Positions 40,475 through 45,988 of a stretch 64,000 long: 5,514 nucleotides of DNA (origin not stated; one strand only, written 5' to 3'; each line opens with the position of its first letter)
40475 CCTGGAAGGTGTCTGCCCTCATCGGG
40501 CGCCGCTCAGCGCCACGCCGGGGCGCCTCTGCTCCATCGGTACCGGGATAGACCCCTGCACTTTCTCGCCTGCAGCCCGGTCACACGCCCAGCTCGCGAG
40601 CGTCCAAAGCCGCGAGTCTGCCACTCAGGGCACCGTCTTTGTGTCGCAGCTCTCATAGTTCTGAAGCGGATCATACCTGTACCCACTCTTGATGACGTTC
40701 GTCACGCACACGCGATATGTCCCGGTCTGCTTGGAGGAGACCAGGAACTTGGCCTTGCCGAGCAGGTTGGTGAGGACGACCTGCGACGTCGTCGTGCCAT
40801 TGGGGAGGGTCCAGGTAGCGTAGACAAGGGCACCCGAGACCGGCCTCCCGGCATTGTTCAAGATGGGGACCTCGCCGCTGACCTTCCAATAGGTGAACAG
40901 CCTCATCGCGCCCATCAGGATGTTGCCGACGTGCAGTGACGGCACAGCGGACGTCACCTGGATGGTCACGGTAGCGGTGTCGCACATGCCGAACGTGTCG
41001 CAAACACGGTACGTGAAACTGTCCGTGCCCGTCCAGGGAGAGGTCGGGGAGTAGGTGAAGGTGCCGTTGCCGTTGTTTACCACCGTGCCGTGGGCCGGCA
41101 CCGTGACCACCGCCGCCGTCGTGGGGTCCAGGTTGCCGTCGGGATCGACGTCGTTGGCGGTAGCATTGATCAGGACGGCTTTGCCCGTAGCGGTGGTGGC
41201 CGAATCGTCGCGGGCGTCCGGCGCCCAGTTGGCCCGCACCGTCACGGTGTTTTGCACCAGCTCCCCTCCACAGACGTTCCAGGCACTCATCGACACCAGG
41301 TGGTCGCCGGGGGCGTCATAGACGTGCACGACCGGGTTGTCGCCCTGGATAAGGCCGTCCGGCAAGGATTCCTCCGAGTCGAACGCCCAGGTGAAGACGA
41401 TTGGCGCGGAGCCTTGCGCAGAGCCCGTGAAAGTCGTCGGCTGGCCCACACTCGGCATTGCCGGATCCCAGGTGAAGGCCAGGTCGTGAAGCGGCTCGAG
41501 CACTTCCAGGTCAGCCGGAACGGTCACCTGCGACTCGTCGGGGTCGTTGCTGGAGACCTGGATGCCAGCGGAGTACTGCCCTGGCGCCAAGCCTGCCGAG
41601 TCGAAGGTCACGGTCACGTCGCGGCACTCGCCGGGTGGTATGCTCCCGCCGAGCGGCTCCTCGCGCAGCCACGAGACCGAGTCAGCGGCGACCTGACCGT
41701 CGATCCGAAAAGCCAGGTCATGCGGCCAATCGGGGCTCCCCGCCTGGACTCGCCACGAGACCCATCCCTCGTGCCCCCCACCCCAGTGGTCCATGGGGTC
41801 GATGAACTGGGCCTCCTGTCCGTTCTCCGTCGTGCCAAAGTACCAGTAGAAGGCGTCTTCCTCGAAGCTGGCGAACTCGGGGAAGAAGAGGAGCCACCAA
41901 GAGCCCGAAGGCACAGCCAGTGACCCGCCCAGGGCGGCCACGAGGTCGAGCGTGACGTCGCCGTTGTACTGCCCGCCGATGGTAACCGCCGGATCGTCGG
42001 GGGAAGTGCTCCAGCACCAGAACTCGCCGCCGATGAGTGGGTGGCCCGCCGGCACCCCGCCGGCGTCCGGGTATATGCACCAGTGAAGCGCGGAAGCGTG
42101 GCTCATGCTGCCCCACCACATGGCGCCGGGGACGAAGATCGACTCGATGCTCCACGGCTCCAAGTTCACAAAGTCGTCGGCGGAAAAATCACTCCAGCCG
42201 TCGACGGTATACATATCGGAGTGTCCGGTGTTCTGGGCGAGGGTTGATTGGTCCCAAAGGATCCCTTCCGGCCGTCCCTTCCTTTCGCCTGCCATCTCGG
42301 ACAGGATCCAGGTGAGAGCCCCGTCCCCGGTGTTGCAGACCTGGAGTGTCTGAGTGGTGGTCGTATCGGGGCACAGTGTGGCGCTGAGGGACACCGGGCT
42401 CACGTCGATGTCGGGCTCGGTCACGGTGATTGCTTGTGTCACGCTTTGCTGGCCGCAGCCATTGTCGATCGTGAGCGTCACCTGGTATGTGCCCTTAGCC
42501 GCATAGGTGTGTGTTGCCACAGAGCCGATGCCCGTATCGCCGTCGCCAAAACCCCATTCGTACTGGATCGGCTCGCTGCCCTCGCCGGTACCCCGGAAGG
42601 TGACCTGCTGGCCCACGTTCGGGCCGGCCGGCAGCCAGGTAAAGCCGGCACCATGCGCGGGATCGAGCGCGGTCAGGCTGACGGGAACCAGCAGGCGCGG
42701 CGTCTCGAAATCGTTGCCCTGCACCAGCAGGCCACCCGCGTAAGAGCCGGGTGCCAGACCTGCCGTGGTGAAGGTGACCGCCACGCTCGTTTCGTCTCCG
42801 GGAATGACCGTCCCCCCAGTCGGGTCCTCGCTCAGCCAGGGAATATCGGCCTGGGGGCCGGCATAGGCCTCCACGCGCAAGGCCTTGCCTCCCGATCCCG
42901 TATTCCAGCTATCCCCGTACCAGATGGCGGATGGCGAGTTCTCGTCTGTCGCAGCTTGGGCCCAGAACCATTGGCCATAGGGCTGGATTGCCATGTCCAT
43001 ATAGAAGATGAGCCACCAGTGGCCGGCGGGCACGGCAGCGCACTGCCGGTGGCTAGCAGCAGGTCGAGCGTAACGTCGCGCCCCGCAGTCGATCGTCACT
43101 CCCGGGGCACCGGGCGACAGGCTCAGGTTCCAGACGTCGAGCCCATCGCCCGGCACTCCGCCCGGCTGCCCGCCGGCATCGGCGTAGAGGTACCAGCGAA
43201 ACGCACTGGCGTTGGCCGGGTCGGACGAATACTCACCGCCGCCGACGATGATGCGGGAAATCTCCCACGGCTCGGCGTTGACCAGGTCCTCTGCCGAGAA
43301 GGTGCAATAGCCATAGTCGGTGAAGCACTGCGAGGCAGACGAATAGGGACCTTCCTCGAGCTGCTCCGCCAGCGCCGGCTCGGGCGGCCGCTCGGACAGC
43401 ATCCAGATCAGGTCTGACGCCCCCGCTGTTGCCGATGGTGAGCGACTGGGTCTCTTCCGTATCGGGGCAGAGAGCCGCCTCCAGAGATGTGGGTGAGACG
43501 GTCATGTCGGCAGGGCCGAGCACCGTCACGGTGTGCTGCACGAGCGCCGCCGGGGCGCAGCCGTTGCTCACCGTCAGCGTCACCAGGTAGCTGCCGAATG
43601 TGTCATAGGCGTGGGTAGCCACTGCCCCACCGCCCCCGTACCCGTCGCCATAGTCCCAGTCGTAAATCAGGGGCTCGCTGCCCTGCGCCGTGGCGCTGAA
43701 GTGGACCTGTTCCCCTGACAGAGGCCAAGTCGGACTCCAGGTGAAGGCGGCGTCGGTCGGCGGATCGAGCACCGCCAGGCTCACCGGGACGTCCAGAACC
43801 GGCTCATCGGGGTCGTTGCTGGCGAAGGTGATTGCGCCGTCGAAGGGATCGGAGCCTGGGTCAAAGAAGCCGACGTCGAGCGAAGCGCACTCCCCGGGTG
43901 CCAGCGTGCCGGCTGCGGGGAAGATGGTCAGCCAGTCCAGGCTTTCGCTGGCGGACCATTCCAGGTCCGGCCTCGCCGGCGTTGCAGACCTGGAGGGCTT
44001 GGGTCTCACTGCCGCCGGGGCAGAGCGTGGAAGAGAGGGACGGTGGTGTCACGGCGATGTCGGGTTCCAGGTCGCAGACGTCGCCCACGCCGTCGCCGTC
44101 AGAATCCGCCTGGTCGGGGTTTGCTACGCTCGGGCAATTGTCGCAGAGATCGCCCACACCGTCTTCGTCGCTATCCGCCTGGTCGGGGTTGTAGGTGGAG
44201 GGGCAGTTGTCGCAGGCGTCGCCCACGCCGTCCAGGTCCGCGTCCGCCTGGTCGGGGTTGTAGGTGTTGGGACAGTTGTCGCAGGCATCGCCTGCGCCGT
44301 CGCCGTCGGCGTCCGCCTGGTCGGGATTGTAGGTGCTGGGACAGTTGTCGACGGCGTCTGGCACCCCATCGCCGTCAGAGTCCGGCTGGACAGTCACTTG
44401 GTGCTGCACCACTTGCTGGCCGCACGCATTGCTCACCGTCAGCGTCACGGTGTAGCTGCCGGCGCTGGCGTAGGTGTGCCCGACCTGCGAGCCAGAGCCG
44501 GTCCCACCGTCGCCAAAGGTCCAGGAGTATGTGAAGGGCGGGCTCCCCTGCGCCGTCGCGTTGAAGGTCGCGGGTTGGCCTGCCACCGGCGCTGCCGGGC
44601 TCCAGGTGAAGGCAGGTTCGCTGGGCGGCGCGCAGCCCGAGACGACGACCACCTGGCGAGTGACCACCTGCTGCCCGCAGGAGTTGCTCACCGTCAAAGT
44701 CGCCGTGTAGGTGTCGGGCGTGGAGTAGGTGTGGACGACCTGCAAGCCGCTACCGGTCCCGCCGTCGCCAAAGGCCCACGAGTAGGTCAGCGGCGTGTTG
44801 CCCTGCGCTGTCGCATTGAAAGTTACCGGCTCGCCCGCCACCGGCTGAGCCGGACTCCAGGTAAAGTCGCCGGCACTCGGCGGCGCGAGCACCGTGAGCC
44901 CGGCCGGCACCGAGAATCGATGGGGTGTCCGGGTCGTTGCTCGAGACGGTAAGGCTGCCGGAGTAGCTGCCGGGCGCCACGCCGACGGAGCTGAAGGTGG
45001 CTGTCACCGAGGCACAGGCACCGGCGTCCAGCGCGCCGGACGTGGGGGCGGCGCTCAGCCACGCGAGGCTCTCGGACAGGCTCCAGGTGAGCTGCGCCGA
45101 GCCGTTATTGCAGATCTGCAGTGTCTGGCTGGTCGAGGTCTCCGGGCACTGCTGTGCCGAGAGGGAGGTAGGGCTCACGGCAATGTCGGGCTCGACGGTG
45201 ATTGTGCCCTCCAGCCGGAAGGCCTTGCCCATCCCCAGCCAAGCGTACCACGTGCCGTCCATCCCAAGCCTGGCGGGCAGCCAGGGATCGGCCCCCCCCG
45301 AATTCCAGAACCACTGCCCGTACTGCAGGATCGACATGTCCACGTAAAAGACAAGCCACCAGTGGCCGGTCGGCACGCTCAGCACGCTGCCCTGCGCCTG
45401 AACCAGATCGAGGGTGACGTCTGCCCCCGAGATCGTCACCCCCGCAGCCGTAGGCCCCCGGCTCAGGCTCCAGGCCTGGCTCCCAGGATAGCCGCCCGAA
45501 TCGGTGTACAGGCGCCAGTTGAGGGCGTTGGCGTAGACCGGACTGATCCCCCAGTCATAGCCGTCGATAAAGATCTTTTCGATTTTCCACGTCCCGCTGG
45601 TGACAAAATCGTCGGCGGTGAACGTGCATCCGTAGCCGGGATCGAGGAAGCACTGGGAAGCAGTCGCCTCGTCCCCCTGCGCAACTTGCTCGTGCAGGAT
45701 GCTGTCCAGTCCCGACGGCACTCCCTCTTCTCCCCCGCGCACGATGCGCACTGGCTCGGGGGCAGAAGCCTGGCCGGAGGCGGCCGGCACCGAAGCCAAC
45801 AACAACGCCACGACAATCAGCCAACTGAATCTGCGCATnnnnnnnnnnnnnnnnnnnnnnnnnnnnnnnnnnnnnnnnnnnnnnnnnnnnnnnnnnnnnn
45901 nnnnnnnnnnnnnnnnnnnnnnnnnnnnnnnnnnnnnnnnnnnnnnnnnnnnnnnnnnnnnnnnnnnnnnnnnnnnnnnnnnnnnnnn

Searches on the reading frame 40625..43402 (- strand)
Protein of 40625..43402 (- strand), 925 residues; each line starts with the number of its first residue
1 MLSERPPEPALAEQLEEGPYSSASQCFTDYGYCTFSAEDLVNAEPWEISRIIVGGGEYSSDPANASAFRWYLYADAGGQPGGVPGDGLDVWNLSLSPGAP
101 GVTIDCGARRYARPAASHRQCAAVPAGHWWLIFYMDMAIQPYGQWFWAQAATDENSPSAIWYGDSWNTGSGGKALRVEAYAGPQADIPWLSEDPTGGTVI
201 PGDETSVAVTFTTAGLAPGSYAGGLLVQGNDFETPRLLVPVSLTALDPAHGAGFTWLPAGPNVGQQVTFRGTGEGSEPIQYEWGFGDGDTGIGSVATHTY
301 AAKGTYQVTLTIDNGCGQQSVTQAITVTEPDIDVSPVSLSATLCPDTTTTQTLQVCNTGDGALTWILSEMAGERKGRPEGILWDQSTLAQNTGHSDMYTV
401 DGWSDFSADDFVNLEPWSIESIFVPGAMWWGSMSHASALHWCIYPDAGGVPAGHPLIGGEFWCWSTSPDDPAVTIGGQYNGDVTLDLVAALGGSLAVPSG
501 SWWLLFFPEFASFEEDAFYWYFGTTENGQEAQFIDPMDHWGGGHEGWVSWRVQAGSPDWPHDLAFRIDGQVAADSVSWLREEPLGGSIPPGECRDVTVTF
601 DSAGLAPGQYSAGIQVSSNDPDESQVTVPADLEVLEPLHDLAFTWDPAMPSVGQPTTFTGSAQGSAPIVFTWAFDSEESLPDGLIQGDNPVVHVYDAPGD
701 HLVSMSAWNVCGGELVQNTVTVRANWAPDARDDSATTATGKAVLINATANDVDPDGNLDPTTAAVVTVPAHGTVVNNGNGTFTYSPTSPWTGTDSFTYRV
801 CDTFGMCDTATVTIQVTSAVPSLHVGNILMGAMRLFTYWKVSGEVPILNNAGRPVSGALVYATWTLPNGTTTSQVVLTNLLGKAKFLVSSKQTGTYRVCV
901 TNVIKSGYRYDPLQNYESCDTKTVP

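Call 3: search_protein_families(library=pfam, proteins=[window:40625-43402:-], max_evalue=1)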
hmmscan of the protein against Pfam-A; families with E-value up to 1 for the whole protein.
window:40625-43402:- (925 aa): 13 families
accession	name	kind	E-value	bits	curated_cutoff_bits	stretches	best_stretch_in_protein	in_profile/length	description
PF17963.7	Big_9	-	1.5e-21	77.5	23.6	1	725-814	1-88/89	Bacterial Ig domain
PF00801.26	PKD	-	7.4e-18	64.8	23.5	2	263-326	13-79/80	PKD domain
PF18911.6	PKD_4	-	9.3e-18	64.5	27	2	263-328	16-84/85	PKD domain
PF17892.7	Cadherin_5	-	1.7e-14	53.8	26.5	1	725-817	2-98/98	Cadherin-like domain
PF17803.7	Cadherin_4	-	3.4e-11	43.9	25.1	1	719-784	4-71/71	Bacterial cadherin-like domain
PF22544.2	HYDIN_VesB_CFA65-like_Ig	-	6.5e-08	33.2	25.5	1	582-628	52-97/100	HYDIN/CFA65/VesB-like, Ig-like domain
PF19190.6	BACON_2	-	0.0017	18.7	25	0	185-227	39-81/94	Viral BACON domain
PF02369.22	Big_1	-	0.0065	17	34.9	1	847-901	25-79/93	Bacterial Ig-like domain (group 1)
PF07610.17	DUF1573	-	0.01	16.3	26.1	1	587-624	53-89/98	Protein of unknown function (DUF1573)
PF24507.1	Ig_CFAP65_4th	-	0.014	16.2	27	0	580-619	26-63/76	CFAP65, fourth Ig-like domain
PF07679.22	I-set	-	0.017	15.6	23.7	0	262-316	13-64/90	Immunoglobulin I-set domain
PF06280.18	fn3_5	-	0.23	12.6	27.6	0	588-629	66-110/112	Fn3-like domain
PF19076.6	CshA_repeat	-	0.26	12.4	27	1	762-816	48-103/103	Surface adhesin CshA repetitive domain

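Call 4: search_protein_families(library=ncbifam, proteins=[window:40625-43402:-], max_evalue=1)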
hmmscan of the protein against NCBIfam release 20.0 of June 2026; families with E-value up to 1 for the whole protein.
window:40625-43402:- (925 aa): 7 families
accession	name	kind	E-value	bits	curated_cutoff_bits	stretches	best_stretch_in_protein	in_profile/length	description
NF012211.1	tand_rpt_95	domain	2.6e-15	56.1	90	1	742-818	7-86/98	tandem-95 repeat protein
TIGR00864.1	PCC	subfamily_domain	2.7e-13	47.3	1861.4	2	209-378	1021-1184/2700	polycystin cation channel protein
NF045619.1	adhes_GNV_Cterm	subfamily_domain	2.2e-08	33.8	180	1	757-816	394-457/458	BapA/Bap/LapF family large adhesin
NF041425.1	OS_HP2_seleno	subfamily_domain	0.0012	19.2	100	1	587-628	50-91/98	OS_HP2 family (seleno)protein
NF033932.1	LapB_rpt_80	domain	0.038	14.2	45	1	304-328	1-25/83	LapB repeat-containing protein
TIGR04212.1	GlyGly_RbtA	equivalog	0.054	11.8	295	1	769-809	516-556/605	rhombotarget A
NF058578.1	CPR_pilus_PamR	equivalog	0.14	11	300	1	296-335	206-245/297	pilus system RbmA-like protein PamR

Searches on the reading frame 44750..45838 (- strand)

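Call 18: search_protein_families(library=pfam, proteins=[window:44750-45838:-], max_evalue=0.001)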
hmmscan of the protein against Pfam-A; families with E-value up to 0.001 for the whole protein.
window:44750-45838:- (362 aa): 2 families
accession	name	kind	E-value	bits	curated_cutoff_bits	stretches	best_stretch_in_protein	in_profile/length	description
PF19190.6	BACON_2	-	4.4e-10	39.8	25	1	219-304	2-87/94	Viral BACON domain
PF22544.2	HYDIN_VesB_CFA65-like_Ig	-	4.1e-06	27.4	25.5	1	219-304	3-89/100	HYDIN/CFA65/VesB-like, Ig-like domain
